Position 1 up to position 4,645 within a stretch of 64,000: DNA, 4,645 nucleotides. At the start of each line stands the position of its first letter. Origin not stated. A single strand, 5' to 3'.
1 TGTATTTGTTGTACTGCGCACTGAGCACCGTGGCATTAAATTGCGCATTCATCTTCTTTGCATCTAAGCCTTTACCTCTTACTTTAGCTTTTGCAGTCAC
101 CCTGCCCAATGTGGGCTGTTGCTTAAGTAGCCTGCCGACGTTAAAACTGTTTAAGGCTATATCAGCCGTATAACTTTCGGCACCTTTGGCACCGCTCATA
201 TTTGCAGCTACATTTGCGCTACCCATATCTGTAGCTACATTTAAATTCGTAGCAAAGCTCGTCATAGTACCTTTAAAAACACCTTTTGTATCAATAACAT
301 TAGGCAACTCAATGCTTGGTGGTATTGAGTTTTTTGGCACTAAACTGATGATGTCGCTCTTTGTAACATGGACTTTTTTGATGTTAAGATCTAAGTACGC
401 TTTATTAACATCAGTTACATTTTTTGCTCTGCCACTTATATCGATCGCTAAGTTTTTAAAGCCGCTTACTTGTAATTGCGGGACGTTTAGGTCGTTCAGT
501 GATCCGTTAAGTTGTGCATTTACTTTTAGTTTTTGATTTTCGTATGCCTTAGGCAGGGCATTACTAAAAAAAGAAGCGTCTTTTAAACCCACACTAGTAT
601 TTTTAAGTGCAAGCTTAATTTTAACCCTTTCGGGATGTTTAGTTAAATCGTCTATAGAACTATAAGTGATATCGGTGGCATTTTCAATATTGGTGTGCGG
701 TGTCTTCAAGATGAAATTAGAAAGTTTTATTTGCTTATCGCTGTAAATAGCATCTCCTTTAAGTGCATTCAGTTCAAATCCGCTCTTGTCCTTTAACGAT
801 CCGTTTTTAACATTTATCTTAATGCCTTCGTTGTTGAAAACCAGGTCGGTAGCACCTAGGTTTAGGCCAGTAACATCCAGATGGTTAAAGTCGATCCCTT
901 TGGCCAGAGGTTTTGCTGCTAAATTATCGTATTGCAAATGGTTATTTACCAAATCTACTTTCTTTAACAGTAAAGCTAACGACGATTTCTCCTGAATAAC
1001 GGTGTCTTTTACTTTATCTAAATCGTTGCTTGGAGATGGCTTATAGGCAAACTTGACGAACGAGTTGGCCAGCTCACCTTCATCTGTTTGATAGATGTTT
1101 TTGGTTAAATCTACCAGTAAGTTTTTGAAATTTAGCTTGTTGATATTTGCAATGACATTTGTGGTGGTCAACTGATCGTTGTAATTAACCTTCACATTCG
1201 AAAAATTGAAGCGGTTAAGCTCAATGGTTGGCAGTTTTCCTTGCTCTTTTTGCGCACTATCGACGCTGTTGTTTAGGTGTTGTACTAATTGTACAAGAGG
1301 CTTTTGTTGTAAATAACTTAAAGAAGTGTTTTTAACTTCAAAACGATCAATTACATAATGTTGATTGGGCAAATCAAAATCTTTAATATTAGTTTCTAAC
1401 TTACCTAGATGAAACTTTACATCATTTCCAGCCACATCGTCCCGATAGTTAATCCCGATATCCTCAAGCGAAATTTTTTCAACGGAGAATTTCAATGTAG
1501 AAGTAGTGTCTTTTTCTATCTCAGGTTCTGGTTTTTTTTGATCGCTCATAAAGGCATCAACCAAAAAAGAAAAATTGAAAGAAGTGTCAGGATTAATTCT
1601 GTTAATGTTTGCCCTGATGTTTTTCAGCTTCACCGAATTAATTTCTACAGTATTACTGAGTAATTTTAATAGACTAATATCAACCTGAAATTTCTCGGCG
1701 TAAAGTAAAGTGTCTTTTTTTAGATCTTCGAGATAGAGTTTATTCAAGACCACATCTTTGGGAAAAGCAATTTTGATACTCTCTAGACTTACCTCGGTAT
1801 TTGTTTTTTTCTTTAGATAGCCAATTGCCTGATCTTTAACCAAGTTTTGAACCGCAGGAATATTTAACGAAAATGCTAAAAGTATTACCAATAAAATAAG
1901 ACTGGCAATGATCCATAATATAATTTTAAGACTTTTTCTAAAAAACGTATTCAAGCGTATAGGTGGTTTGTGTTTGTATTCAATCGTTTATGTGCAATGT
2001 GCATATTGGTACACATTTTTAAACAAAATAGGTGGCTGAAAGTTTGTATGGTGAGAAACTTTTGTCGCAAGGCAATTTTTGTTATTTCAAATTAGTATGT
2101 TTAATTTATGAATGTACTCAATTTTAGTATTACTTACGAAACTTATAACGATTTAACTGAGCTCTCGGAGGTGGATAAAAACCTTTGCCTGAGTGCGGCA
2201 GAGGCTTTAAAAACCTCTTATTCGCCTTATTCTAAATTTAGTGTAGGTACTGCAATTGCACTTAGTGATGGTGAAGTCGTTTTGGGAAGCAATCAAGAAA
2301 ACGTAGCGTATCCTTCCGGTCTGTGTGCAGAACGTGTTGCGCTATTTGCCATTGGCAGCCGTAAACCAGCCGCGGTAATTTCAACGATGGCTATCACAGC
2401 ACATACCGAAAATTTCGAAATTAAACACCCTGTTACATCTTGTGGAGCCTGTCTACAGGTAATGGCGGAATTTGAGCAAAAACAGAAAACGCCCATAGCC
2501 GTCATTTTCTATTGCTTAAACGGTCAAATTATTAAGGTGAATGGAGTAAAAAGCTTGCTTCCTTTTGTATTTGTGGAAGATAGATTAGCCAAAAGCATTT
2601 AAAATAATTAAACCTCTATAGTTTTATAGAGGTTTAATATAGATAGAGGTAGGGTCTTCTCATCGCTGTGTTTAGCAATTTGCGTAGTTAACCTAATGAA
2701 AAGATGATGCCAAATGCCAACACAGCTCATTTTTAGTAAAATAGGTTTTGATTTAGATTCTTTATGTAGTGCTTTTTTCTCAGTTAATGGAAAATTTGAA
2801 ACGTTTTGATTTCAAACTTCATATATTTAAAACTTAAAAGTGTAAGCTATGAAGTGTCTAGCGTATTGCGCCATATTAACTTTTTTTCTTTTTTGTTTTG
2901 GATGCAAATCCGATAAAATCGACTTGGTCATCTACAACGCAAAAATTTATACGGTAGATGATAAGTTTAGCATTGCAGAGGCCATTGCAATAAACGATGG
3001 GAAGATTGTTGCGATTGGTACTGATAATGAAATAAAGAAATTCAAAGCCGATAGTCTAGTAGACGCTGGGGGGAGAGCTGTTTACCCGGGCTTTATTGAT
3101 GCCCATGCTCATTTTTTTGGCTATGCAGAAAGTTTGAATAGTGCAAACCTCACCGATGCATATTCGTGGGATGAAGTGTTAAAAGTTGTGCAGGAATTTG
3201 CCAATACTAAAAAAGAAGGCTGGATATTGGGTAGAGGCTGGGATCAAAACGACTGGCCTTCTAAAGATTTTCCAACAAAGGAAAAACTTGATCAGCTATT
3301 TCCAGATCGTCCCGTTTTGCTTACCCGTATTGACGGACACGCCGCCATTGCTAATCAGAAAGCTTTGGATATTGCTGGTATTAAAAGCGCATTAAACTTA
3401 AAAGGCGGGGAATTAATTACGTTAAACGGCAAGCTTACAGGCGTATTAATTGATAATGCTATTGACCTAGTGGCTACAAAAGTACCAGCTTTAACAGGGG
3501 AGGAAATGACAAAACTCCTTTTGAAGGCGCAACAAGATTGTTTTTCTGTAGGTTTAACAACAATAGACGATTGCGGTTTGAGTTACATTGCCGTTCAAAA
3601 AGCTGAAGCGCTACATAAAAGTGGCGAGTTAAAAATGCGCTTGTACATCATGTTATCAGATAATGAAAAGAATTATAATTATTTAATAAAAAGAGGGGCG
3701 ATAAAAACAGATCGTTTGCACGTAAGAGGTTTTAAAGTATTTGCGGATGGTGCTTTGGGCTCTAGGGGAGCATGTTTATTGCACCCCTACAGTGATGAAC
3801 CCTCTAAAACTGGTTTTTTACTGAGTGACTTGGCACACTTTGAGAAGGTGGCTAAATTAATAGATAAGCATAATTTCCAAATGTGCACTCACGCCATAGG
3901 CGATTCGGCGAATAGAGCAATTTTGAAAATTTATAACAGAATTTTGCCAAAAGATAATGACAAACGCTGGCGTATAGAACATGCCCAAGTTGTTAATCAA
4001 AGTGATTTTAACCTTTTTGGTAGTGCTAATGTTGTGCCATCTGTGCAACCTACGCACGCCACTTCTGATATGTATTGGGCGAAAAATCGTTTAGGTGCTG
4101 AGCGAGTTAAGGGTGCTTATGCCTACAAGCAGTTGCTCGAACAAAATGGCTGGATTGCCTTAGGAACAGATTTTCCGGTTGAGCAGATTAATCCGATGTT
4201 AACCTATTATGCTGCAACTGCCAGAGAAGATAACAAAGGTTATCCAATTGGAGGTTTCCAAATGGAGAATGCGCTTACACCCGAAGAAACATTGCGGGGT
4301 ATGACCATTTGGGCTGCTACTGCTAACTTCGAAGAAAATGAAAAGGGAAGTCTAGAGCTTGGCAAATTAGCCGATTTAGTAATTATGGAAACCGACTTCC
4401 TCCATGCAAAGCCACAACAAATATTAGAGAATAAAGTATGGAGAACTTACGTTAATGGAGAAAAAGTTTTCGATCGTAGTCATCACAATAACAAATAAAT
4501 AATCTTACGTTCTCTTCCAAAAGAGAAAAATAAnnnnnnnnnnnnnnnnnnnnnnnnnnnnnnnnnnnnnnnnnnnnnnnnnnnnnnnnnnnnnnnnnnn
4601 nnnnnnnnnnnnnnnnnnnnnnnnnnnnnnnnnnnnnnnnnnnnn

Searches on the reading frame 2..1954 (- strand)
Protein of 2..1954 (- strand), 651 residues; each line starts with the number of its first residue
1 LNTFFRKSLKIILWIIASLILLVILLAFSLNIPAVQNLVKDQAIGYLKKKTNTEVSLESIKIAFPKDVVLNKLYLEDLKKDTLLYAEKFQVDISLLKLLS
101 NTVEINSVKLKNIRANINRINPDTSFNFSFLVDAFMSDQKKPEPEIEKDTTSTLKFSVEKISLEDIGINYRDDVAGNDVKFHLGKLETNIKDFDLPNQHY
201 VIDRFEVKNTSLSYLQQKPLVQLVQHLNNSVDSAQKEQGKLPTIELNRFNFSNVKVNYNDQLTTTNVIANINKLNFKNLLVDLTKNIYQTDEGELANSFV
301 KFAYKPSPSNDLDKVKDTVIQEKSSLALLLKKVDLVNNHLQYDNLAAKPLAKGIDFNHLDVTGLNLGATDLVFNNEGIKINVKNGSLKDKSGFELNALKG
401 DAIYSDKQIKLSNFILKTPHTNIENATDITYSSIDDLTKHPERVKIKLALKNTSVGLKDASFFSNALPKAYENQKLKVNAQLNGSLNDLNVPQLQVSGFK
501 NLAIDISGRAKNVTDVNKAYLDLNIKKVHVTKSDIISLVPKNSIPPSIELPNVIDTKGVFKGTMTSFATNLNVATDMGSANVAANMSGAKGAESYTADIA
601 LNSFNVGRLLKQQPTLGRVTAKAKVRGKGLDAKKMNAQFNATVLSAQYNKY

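Call 17: search_protein_families(library=pfam, proteins=[window:2-1954:-], max_evalue=0.0001)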
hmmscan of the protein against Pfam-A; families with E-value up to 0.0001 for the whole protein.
window:2-1954:- (651 aa): 1 family
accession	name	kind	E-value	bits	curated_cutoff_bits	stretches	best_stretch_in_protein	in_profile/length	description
PF05359.17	DUF748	-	2.8e-21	75.8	50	1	5-195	11-190/1037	Domain of Unknown Function (DUF748)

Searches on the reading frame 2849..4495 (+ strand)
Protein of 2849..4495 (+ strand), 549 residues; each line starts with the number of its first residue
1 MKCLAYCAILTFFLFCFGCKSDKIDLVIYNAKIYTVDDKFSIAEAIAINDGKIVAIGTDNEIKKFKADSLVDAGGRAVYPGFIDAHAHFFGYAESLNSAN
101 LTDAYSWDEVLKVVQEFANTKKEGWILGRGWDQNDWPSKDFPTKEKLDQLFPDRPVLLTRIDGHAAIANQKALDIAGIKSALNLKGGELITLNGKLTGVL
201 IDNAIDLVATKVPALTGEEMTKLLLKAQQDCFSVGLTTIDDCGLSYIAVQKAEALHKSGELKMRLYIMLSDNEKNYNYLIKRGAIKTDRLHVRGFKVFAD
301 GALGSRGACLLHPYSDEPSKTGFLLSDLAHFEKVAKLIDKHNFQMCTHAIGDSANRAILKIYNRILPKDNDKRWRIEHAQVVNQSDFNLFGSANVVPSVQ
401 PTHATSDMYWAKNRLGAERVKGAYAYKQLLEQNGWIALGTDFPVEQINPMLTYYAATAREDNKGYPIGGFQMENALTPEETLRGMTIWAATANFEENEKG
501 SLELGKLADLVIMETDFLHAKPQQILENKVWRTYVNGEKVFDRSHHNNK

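Call 17: search_protein_families(library=pfam, proteins=[window:2849-4495:+], max_evalue=0.0001)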
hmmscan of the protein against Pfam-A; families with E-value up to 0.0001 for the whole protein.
window:2849-4495:+ (549 aa): 2 families
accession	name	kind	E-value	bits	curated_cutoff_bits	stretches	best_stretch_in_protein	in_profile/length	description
PF07969.17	Amidohydro_3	-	1.7e-95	321.7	29.7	1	70-541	2-472/472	Amidohydrolase family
PF01979.26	Amidohydro_1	-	6.2e-14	52.4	25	1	296-539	113-344/345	Amidohydrolase family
